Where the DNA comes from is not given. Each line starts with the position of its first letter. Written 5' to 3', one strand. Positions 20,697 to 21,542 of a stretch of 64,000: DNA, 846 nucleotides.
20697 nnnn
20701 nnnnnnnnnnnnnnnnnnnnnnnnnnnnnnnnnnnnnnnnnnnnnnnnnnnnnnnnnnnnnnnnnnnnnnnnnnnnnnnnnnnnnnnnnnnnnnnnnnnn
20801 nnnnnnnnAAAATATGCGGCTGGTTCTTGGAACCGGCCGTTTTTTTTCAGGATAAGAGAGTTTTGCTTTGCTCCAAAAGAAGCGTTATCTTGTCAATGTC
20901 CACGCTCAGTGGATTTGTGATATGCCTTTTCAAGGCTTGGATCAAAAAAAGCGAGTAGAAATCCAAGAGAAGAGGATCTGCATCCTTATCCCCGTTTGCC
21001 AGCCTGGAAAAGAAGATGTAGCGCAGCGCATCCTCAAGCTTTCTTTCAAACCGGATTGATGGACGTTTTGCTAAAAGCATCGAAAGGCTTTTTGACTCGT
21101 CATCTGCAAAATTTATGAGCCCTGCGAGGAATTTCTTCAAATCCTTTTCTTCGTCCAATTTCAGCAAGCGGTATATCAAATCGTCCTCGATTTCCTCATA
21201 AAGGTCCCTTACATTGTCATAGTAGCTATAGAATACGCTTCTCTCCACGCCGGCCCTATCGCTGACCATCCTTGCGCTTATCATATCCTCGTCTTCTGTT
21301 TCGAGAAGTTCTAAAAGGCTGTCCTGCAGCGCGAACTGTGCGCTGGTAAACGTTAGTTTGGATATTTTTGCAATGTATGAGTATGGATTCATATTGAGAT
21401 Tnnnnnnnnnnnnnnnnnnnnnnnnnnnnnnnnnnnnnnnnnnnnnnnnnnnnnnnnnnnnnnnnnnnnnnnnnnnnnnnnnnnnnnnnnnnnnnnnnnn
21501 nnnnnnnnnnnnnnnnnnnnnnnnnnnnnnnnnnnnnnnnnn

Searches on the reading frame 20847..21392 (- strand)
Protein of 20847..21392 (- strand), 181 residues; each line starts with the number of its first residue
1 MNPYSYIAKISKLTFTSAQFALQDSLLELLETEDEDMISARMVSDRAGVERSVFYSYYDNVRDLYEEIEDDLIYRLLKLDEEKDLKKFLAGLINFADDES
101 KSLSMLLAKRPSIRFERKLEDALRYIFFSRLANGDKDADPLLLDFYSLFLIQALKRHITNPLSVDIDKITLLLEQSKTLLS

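Call 3: search_protein_families(library=ncbifam, proteins=[window:20847-21392:-])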
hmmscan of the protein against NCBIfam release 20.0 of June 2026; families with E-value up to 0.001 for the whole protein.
window:20847-21392:- (181 aa): 0 families

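Call 4: search_protein_families(library=pfam, proteins=[window:20847-21392:-])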
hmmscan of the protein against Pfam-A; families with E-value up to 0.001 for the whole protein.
window:20847-21392:- (181 aa): 0 families

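Call 8: search_protein_families(library=pfam, proteins=[window:20847-21392:-], max_evalue=10)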
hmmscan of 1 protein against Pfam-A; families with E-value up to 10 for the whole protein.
window:20847-21392:- (181 aa): 4 families
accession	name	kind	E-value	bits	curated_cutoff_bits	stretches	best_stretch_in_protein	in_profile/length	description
PF23135.2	TRI4_N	-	0.0014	19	27.8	1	66-101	15-50/61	TRI4 N-terminal domain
PF00440.29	TetR_N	-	0.0078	16.4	24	1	38-68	17-47/47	Bacterial regulatory proteins, tetR family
PF14278.11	TetR_C_8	-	0.099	13.2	26.1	1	85-172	3-96/103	Transcriptional regulator C-terminal region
PF13022.12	HTH_Tnp_1_2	-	0.14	12.7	27.9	1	23-111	12-97/122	Helix-turn-helix of insertion element transposase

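Call 32: search_solved_structures(query=window:20847-21392:-, max_evalue=10)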
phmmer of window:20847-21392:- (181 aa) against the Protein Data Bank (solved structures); distinct sequences matched with E-value up to 10: 6.
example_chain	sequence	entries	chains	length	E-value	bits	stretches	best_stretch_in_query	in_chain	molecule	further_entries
3kkc_A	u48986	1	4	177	8.9e-08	35.5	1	17-131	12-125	TetR family Transcriptional regulator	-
3nrg_A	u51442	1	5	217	0.03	17.5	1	22-65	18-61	TetR family transcriptional regulator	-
7w2o_C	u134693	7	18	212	0.073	16.3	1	19-131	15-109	Probable transcriptional regulator | TetR family transcriptional regulator | Putative transcriptional regulator, TetR family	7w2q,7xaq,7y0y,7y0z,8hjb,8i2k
2qib_A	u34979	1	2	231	0.52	13.5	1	26-128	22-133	tetR-family transcriptional regulator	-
2lkl_A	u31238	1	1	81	1.1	12.4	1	12-76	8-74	Erythrocyte membrane protein 1 (PfEMP1)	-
3fiw_A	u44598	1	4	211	1.6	12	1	25-65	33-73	Putative tetR-family transcriptional regulator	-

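Call 50: find_homologous_proteins(query=window:20847-21392:-, max_evalue=0.001)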
Query window:20847-21392:- (181 aa): 4 proteins with E <= 0.001 among 572 candidates.
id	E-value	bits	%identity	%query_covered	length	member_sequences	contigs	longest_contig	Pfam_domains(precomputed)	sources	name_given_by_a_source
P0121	6.6e-99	346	93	100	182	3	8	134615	-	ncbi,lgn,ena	-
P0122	1.3e-85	303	81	100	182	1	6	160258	-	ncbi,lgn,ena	-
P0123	8.3e-85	301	80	100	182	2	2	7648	-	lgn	-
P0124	9.7e-15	73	29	93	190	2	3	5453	-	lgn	-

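Call 52: find_encoding_contigs(protein=P0124, flank=6000, max_places=3)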
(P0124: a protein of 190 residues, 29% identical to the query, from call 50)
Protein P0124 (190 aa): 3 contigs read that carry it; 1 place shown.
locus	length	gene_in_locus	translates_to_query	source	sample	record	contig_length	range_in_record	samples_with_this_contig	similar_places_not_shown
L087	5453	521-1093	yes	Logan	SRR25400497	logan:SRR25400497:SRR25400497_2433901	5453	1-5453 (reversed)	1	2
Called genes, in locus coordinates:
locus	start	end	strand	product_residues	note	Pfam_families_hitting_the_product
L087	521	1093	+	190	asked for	-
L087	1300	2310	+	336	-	PF00753:Lactamase_B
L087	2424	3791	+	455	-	PF07287:AtuA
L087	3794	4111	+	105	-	PF14330:DUF4387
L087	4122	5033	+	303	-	PF02492:cobW (faint), PF21537:DUF1980_C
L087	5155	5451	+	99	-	?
